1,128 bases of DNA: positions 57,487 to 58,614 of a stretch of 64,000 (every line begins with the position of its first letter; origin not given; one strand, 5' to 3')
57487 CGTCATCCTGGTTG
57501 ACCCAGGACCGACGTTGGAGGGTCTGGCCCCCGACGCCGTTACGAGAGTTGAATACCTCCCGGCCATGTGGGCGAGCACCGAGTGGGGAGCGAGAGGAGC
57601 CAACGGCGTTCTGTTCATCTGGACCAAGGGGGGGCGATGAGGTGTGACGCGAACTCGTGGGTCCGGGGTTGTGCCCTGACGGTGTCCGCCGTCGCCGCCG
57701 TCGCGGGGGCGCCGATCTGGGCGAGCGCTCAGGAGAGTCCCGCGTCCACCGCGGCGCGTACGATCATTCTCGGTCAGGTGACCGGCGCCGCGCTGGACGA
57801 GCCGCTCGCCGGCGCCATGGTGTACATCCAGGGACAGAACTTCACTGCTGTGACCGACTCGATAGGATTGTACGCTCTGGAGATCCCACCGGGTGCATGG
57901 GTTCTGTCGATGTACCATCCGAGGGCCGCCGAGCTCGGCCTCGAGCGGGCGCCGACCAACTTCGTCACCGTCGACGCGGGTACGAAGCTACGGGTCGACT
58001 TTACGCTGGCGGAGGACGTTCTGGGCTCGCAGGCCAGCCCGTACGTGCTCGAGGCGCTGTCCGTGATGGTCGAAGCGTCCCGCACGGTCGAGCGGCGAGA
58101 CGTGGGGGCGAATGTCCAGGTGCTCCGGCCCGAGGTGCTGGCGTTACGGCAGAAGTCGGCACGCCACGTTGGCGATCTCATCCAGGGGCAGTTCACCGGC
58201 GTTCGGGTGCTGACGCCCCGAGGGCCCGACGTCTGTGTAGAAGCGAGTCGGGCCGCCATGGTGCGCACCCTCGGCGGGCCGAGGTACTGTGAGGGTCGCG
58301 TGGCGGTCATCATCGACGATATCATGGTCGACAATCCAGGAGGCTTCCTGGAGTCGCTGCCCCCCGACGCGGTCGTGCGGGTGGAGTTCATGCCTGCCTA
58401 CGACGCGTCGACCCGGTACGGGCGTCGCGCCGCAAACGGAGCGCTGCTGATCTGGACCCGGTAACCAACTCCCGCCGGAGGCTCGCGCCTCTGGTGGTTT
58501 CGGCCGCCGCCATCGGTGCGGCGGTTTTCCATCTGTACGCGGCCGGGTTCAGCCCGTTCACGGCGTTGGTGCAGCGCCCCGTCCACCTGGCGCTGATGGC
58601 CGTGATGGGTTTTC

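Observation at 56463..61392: csaA coupled to two tandem plug-only TonB-receptor-like proteins, followed by a TAXI-TRAP transporter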

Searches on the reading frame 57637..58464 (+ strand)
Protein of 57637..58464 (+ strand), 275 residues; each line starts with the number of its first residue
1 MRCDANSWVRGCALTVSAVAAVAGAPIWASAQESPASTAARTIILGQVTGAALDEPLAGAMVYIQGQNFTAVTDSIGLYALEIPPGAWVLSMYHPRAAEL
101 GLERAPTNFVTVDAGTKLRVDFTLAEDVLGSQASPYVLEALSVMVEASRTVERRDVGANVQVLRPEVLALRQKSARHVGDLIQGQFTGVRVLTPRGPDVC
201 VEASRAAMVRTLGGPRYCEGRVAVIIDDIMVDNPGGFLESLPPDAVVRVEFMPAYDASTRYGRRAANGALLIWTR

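Call 3: search_protein_families(library=pfam, proteins=[window:57637-58464:+], max_evalue=1)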
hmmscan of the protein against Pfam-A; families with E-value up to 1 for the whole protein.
window:57637-58464:+ (275 aa): 5 families
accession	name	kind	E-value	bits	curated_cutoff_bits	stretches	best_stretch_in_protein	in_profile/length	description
PF13620.12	CarboxypepD_reg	-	7.4e-09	36.3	32.3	1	44-124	2-81/82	Carboxypeptidase regulatory-like domain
PF07715.20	Plug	-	1.9e-06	28.8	23.9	1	153-269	2-107/107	TonB-dependent Receptor Plug Domain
PF13715.12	CarbopepD_reg_2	-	4.3e-06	27.1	32.2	1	45-91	2-49/88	CarboxypepD_reg-like domain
PF23235.1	WH3_Lhr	-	0.14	12.9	27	1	9-71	21-79/95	Large helicase-related protein, winged-helix domain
PF23591.1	CILP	-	0.2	12.1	27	1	40-87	3-49/90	Cartilage intermediate layer protein 1-like domain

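Call 4: search_protein_families(library=ncbifam, proteins=[window:57637-58464:+], max_evalue=1)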
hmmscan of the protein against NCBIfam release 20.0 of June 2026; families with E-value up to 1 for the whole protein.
window:57637-58464:+ (275 aa): 3 families
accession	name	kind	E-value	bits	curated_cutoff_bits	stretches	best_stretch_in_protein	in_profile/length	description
TIGR04056.1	OMP_RagA_SusC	subfamily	2.4e-12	46.1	368.25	2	143-275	81-204/981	SusC/RagA family TonB-linked outer membrane protein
NF052345.1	S_layer_anammox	exception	2.4e-08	31.8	1400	1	27-138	1296-1406/1596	Kustd1514 family S-layer glycoprotein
TIGR04057.1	SusC_RagA_signa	signature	0.0052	16.6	46.2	1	256-275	10-31/31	SusC/RagA subfamily TonB-dependent outer membrane receptor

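Call 7: find_homologous_proteins(query=window:57637-58464:+, max_evalue=0.001)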
Query window:57637-58464:+ (275 aa): 9 proteins with E <= 0.001 among 8000 candidates.
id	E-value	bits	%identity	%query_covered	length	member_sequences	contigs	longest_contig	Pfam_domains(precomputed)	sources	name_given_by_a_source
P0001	3.3e-175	599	100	100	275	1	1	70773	PF13715.13,PF07715.21,PF13620.13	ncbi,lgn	-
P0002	3.5e-83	297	58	85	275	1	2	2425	PF13620.13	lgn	-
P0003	3.1e-79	284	54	91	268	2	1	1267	PF13620.13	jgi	jgi:hypothetical protein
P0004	1.2e-73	266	56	85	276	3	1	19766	PF07715.21,PF13620.13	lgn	-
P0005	5.7e-73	264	54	85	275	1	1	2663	PF07715.21,PF13620.13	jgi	jgi:hypothetical protein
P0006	4.1e-71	258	52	85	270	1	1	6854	PF07715.21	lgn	-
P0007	2.7e-63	232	48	86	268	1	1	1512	PF13620.13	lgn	-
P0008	1.5e-46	177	56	54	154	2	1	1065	-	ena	-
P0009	1.7e-12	65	30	85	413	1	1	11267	PF13715.13,PF07715.21,PF13620.13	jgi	jgi:hypothetical protein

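Call 10: list_cluster_members(proteins=[window:57637-58464:+, window:56816-57640:+, window:56463-56819:+])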
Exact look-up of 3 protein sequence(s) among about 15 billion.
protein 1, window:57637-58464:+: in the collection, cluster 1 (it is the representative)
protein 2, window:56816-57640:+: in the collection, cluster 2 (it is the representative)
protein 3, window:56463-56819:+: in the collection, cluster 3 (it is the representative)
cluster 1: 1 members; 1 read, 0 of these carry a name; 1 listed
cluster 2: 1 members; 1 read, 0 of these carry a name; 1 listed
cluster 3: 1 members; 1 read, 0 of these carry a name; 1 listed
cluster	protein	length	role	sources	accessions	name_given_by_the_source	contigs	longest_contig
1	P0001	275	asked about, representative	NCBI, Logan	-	-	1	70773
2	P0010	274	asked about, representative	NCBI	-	-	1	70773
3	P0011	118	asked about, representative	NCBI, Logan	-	-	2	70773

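Call 11: find_encoding_contigs(protein=P0004, flank=8000, max_places=4)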
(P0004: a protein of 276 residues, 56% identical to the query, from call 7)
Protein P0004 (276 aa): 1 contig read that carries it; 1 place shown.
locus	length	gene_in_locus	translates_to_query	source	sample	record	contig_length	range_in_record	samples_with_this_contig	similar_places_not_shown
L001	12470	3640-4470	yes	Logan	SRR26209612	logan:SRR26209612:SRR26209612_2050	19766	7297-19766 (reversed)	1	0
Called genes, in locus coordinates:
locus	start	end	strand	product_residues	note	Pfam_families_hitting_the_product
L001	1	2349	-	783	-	?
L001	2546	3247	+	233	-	PF04893:Yip1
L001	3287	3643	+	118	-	PF01588:tRNA_bind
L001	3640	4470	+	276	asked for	PF13620:CarboxypepD_reg, PF07715:Plug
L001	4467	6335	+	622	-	-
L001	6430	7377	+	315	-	PF16868:NMT1_3, PF12974:Phosphonate-bd, PF09084:NMT1 (weak)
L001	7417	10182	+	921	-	PF06452:CBM9_1, PF19313:DUF5916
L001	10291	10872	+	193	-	-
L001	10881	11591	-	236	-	-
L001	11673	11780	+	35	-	-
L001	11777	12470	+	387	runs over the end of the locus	PF00266:Aminotran_5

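Call 12: find_encoding_contigs(protein=P0006, flank=8000, max_places=4)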
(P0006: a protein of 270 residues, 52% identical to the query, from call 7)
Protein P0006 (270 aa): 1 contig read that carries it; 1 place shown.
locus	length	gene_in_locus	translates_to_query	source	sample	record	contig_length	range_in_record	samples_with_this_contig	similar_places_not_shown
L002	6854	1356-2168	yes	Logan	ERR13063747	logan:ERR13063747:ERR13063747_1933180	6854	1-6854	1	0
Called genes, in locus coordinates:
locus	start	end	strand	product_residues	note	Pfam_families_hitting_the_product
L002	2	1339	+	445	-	?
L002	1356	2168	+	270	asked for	PF07715:Plug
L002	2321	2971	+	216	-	PF00886:Ribosomal_S16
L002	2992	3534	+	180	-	PF01782:RimM, PF05239:PRC, PF24986:PRC_RimM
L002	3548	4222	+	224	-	PF01746:tRNA_m1G_MT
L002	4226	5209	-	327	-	PF00291:PALP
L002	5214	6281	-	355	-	PF04389:Peptidase_M28, PF01546:Peptidase_M20 (weak)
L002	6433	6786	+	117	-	PF01245:Ribosomal_L19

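Call 13: find_encoding_contigs(protein=P0009, flank=8000, max_places=4)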
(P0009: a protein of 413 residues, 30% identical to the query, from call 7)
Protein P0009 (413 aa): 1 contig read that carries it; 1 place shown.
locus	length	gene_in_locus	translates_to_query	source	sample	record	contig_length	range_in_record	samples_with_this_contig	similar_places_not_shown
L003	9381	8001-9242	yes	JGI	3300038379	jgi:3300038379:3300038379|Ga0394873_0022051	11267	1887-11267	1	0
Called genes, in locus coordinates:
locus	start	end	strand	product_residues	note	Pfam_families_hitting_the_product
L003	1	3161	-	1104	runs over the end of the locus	PF26549:Tricorn_N, PF07676:PD40, PF26549:Tricorn_N, PF26550:Tricorn_2nd, PF26549:Tricorn_N (weak), PF14684:Tricorn_C1, PF14685:PDZ_Tricorn, PF03572:Peptidase_S41, +1 more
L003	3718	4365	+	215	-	PF13620:CarboxypepD_reg, PF13715:CarbopepD_reg_2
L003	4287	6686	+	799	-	PF07715:Plug, PF00593:TonB_dep_Rec_b-barrel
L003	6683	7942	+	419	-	-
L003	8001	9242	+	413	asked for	PF13620:CarboxypepD_reg, PF13715:CarbopepD_reg_2, PF07715:Plug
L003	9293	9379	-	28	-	?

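Call 15: find_homologous_proteins(query=A1, max_evalue=0.001)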
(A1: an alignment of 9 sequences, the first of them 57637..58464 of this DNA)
Query A1 (9 sequences) (275 aa, profile of the alignment): 28 proteins with E <= 0.001 among 8000 candidates.
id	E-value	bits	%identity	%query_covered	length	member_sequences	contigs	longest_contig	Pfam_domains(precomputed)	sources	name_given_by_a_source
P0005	1.1e-133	462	54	85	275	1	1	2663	PF07715.21,PF13620.13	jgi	jgi:hypothetical protein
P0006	1.9e-133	462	52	85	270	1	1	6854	PF07715.21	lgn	-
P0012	2.8e-129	448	55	85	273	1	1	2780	PF07715.21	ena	-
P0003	1.1e-128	446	54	91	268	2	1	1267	PF13620.13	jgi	jgi:hypothetical protein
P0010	1.1e-127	443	56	85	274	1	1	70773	-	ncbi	-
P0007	6.2e-126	437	48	86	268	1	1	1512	PF13620.13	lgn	-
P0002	7.7e-126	437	58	85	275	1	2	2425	PF13620.13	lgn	-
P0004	3.8e-124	431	56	85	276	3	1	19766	PF07715.21,PF13620.13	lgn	-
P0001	5.9e-124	431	100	100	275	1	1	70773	PF13715.13,PF07715.21,PF13620.13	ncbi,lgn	-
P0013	9.9e-123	427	57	90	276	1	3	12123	PF13715.13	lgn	-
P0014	3.5e-122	425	57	84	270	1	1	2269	-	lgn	-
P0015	3.3e-118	412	55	86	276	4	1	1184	PF13620.13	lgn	-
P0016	5.3e-117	408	51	100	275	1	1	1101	PF13620.13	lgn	-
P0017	2.1e-106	373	53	91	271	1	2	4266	PF13620.13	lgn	-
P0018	4.3e-106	372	49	89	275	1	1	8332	PF13620.13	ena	-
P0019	4.3e-65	238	37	97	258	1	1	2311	-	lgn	-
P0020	5.9e-45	172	47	39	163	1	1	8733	PF13620.13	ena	-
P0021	4.6e-37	146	31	94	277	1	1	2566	PF13715.13,PF07715.21,PF13620.13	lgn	-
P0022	1.4e-19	88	32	84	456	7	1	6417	PF13715.13,PF13620.13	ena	-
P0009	4.0e-13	67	30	85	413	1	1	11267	PF13715.13,PF07715.21,PF13620.13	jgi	jgi:hypothetical protein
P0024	8.2e-6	43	34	48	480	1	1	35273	PF13715.13,PF07715.21,PF13620.13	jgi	jgi:hypothetical protein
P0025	1.6e-5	42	28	95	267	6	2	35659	PF13715.13,PF13620.13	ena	-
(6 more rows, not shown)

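Call 26: find_encoding_contigs(protein=P0013, flank=6000, max_places=4)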
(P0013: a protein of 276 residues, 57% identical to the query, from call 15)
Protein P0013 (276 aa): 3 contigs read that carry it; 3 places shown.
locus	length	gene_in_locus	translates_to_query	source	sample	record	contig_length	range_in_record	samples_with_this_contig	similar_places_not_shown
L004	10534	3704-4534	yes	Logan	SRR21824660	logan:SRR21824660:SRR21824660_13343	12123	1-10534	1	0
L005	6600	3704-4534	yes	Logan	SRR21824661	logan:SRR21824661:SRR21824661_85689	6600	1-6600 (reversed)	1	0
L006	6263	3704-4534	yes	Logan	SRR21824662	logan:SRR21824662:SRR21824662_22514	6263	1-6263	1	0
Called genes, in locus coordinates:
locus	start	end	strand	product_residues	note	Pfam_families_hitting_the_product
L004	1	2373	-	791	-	?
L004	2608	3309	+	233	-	-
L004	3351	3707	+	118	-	PF01588:tRNA_bind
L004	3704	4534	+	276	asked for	PF13715:CarbopepD_reg_2 (faint)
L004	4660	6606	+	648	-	PF06808:DctM, PF11874:DUF3394 (weak)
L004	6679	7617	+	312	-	PF09084:NMT1 (faint), PF16868:NMT1_3, PF12974:Phosphonate-bd (weak)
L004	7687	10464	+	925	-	PF06452:CBM9_1, PF19313:DUF5916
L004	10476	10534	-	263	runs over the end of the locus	PF00551:Formyl_trans_N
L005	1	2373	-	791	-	?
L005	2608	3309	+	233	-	-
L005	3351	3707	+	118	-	PF01588:tRNA_bind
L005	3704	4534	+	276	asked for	PF13715:CarbopepD_reg_2 (faint)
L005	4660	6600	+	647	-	?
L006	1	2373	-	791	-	?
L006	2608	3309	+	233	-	-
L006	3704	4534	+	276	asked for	PF13715:CarbopepD_reg_2 (faint)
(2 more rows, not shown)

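Call 27: find_encoding_contigs(protein=P0018, flank=6000, max_places=4)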
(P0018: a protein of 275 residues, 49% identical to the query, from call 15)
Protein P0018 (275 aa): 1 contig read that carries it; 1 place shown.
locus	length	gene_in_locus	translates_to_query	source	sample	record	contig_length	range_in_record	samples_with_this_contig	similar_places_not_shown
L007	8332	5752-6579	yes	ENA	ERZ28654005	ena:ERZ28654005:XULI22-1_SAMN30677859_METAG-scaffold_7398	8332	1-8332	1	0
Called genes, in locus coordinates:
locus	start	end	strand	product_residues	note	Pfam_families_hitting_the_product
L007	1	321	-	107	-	?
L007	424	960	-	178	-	PF03713:DUF305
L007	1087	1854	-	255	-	-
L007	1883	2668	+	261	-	-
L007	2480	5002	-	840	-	PF00069:Pkinase, PF07714:PK_Tyr_Ser-Thr, PF03109:ABC1 (faint), PF00515:TPR_1 (faint), PF07719:TPR_2 (faint), PF13181:TPR_8 (faint), PF13374:TPR_10 (faint), PF13424:TPR_12 (weak)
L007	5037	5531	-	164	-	-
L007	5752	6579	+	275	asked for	PF13620:CarboxypepD_reg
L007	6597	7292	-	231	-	-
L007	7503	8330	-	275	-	?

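Call 28: find_encoding_contigs(protein=P0025, flank=6000, max_places=4)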
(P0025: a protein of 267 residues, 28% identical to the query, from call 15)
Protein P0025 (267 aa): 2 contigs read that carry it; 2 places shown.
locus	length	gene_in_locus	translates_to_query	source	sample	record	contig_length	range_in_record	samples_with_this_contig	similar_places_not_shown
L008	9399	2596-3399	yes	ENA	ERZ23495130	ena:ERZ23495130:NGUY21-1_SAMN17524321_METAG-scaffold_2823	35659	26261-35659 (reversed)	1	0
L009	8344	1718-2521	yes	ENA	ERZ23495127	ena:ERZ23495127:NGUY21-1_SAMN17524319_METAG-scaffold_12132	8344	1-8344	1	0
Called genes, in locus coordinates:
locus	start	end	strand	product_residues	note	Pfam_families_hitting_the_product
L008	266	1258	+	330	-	PF00004:AAA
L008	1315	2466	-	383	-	PF17170:DUF5128 (weak)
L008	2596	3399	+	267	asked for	PF13620:CarboxypepD_reg, PF13715:CarbopepD_reg_2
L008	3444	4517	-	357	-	PF01844:HNH (weak)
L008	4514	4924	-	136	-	PF11969:DcpS_C, PF01230:HIT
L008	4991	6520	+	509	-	PF17170:DUF5128 (weak)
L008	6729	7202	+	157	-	-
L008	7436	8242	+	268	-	-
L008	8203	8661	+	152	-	-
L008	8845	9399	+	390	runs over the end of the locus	-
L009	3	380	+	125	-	?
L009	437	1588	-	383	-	PF17170:DUF5128 (weak)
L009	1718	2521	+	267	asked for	PF13620:CarboxypepD_reg, PF13715:CarbopepD_reg_2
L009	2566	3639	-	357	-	PF01844:HNH (weak)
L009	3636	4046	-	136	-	PF11969:DcpS_C, PF01230:HIT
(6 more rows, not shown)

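Call 29: predict_structure(alignment_id=A2)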
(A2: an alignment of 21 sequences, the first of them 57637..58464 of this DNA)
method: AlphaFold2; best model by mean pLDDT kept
length: 275 residues; sequences in the alignment: 21
mean_pLDDT: 79.2   pTM: 0.44
mean pLDDT of the five models: 79.2, 78.5, 77.3, 77.1, 77.0
residues with pLDDT >= 90: 148; 70-90: 47; 50-70: 39; < 50: 41
segments of 3 or more residues with pLDDT < 50: 1-4, 26-34, 134-157
pLDDT, mean of each block of 10 residues (from residue 1): 49 53 50 55 96 94 96 98 95 92 89 92 81 43 35 53 93 93 91 83 70 68 94 91 96 90 92 96
secondary structure, 60 per line:
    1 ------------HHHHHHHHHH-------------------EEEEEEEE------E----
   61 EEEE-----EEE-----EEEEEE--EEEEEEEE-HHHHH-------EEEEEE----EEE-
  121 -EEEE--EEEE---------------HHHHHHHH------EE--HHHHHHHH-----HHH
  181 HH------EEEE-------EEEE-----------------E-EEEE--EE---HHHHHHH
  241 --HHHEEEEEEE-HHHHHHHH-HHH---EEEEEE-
elements in order: H13-22 E42-49 E61-64 E70-72 E78-83 E86-93 H95-99 E107-112 E117-119 E122-125 E128-131 H147-154 H165-172 H178-182 E189-192 E200-203 E223-226 H234-240 E246-252 H254-261 E269-274

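Call 31: search_protein_representatives(alignment_id=A2)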
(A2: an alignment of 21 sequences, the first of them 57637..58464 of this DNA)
Query: 21 sequences, 278 profile positions. Proteins with E-value up to 0.001 (for the whole library): 93841; up to 1e-10: 19811; up to 1e-30: 851. The best 150 are listed.
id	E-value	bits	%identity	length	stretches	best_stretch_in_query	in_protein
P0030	1.9e-236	798.1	-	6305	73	38-127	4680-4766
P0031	2.2e-182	620.8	-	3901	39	41-94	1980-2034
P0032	1.4e-153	526.3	-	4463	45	27-127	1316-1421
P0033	7.2e-145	497.7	-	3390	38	33-124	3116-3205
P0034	4.1e-132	455.9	-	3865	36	41-125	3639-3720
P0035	1.4e-124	431.2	-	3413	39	28-120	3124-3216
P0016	3.0e-113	394.0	-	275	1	5-275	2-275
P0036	4.4e-113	393.5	-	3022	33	25-126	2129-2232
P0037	2.0e-104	365.0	-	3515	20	34-96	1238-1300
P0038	1.6e-101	355.6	-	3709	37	30-99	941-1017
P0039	1.8e-100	352.1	-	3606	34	30-100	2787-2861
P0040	3.9e-100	351.0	-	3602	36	33-126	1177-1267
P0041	7.5e-97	340.2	-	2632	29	33-124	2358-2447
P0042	1.1e-96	339.6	-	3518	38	33-100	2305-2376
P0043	8.9e-93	326.9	-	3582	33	33-129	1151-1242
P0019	2.6e-91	322.1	-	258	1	10-275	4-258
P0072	7.3e-70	251.7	-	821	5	25-276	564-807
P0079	2.2e-65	237.0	-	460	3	29-275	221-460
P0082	1.5e-64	234.3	-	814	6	30-276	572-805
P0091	5.6e-61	222.5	-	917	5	27-276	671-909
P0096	1.3e-59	218.0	-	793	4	22-276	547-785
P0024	3.8e-59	216.6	-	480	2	14-275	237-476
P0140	2.8e-55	203.8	-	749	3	67-277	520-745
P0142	4.9e-55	203.1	-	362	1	22-275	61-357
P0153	1.4e-53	198.3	-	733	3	40-276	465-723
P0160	1.0e-52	195.5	-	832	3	26-278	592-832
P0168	4.2e-52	193.4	-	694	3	38-275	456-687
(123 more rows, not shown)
